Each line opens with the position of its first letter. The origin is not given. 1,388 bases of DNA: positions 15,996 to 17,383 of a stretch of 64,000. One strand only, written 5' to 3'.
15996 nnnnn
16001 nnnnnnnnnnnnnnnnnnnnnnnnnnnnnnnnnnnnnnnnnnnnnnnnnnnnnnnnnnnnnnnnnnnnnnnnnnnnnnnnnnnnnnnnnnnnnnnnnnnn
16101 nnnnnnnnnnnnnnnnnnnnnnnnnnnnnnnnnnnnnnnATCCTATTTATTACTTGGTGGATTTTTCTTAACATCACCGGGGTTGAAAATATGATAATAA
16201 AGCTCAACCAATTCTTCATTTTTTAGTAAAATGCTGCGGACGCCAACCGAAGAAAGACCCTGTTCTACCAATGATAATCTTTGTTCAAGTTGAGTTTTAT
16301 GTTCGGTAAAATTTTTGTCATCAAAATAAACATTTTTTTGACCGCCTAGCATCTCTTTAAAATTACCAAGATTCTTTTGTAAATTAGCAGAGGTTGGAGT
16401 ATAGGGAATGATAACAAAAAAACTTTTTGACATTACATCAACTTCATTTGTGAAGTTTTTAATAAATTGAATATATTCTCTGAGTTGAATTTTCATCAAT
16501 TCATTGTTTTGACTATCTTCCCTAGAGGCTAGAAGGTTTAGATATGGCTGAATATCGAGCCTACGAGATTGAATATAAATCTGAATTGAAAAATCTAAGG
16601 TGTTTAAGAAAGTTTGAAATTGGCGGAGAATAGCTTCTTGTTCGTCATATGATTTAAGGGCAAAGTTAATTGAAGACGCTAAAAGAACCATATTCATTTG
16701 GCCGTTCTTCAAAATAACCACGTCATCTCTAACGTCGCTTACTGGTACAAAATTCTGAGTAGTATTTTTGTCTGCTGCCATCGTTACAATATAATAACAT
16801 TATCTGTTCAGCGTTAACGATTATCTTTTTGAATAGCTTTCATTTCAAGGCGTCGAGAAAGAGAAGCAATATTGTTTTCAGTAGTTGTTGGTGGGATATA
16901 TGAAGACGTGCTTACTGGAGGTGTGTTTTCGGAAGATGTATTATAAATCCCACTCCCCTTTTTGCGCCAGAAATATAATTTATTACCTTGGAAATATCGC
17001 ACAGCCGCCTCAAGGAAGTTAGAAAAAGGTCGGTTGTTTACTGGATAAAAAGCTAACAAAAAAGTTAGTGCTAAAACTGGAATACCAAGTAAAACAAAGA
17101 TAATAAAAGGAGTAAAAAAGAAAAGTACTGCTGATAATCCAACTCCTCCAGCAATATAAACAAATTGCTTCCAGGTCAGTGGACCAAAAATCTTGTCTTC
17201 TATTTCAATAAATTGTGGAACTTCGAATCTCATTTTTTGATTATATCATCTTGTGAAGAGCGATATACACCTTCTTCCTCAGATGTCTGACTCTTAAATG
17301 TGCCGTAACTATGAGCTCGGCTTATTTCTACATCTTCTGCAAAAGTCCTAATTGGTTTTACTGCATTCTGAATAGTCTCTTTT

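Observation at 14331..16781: VirB4-like ATPase apparently split into a 212-aa N-domain gene and a 602-aa ATPase gene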

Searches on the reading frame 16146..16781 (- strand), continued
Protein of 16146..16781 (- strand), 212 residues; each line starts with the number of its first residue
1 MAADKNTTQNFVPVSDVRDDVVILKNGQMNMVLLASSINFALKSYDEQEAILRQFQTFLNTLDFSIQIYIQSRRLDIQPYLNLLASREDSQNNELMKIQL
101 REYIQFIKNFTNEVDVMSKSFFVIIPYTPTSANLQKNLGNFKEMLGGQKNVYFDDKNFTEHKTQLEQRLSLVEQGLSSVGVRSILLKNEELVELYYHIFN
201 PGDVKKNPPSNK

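Call 65: fold_search(model_id=the predicted structure, library=pdb)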
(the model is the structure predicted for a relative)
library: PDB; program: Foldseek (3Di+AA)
matches with E <= 10: 587; with E <= 0.001: 29
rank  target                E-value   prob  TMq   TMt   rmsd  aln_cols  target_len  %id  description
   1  8rtd_O                1.1e-28  1.00  0.60  0.60   8.8       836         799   15  Stalk-Arches-IMC structure from the fully-assembled R388 type IV secretion system determined by cryo-EM. (released 2024-06-19)
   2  8rtd_T                5.3e-28  1.00  0.60  0.59   8.3       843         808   14  Stalk-Arches-IMC structure from the fully-assembled R388 type IV secretion system determined by cryo-EM. (released 2024-06-19)
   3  8rtd_g                5.3e-27  1.00  0.57  0.60   8.9       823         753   14  Stalk-Arches-IMC structure from the fully-assembled R388 type IV secretion system determined by cryo-EM. (released 2024-06-19)
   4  7o43_B                3.7e-26  1.00  0.57  0.58   9.1       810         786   16  TrwK/VirB4unbound dimer complex from R388 type IV secretion system determined by cryo-EM. (released 2022-06-22)
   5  8rtd_P                6.4e-26  1.00  0.56  0.58   7.3       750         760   13  Stalk-Arches-IMC structure from the fully-assembled R388 type IV secretion system determined by cryo-EM. (released 2024-06-19)
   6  7o42_A                1.9e-24  1.00  0.54  0.47   9.3       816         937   16  TrwK/VirB4unbound trimer of dimers complex (with Hcp1) from the R388 type IV secretion system determined by cryo-EM. (released 2022-06-22)
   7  8rtd_V                2.2e-23  1.00  0.54  0.60   8.8       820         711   13  Stalk-Arches-IMC structure from the fully-assembled R388 type IV secretion system determined by cryo-EM. (released 2024-06-19)
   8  8rtb_A                5.3e-23  1.00  0.55  0.58   8.5       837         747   13  Extended inner membrane complex (IMC) protomer structure (TrwM/VirB3-TrwK/VirB4-TrwI/VirB6-TrwG/VirB8-TrwE/VirB10) fro (released 2024-06-19)
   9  7o41_A                1.1e-22  1.00  0.58  0.60   9.2       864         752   14  Hexameric composite model of the Inner Membrane Complex (IMC) with the Arches from the fully-assembled R388 type IV se (released 2022-06-22)
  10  7o43_A                1.9e-22  1.00  0.55  0.56   7.5       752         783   16  TrwK/VirB4unbound dimer complex from R388 type IV secretion system determined by cryo-EM. (released 2022-06-22)
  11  7o42_E                9.6e-22  1.00  0.55  0.48   7.2       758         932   16  TrwK/VirB4unbound trimer of dimers complex (with Hcp1) from the R388 type IV secretion system determined by cryo-EM. (released 2022-06-22)
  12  8rtb_B                1.5e-20  1.00  0.51  0.59  11.0       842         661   12  Extended inner membrane complex (IMC) protomer structure (TrwM/VirB3-TrwK/VirB4-TrwI/VirB6-TrwG/VirB8-TrwE/VirB10) fro (released 2024-06-19)
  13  7o41_B                1.4e-19  1.00  0.52  0.59  10.5       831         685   13  Hexameric composite model of the Inner Membrane Complex (IMC) with the Arches from the fully-assembled R388 type IV se (released 2022-06-22)
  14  4ag5_B                6.0e-17  1.00  0.33  0.64   9.3       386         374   29  Structure of VirB4 of Thermoanaerobacter pseudethanolicus (released 2012-07-04)
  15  4ag6_B                7.4e-17  1.00  0.34  0.66   8.6       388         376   28  Structure of VirB4 of Thermoanaerobacter pseudethanolicus (released 2012-07-04)
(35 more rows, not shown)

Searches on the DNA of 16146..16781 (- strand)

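Call 55: search_rna_families(sources=[L005, L008], threshold=gathering)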
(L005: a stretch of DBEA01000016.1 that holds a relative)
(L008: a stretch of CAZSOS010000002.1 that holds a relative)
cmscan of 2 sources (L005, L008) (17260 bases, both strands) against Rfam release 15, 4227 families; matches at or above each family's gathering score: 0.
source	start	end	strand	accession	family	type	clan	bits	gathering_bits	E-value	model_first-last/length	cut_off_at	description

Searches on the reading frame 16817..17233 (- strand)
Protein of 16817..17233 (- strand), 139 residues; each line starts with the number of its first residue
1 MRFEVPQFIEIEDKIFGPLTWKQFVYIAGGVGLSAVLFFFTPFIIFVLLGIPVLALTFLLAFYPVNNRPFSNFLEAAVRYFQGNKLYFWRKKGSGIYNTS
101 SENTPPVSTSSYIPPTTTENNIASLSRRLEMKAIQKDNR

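Call 5: search_protein_families(library=pfam, proteins=[window:16817-17233:-], max_evalue=0.1)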
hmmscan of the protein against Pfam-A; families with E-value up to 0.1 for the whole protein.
window:16817-17233:- (139 aa): 1 family
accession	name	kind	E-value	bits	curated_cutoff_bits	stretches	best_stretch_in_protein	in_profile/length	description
PF12666.12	PrgI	-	3.2e-10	40.9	27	1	9-80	6-81/91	PrgI family protein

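Call 6: search_protein_families(library=ncbifam, proteins=[window:16817-17233:-], max_evalue=0.1)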
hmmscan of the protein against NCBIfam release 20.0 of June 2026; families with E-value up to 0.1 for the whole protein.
window:16817-17233:- (139 aa): 1 family
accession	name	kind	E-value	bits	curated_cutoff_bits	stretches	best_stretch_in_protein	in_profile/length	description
NF042935.1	SCO6880_fam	subfamily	3.8e-05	22.8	60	1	14-84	12-81/477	SCO6880 family protein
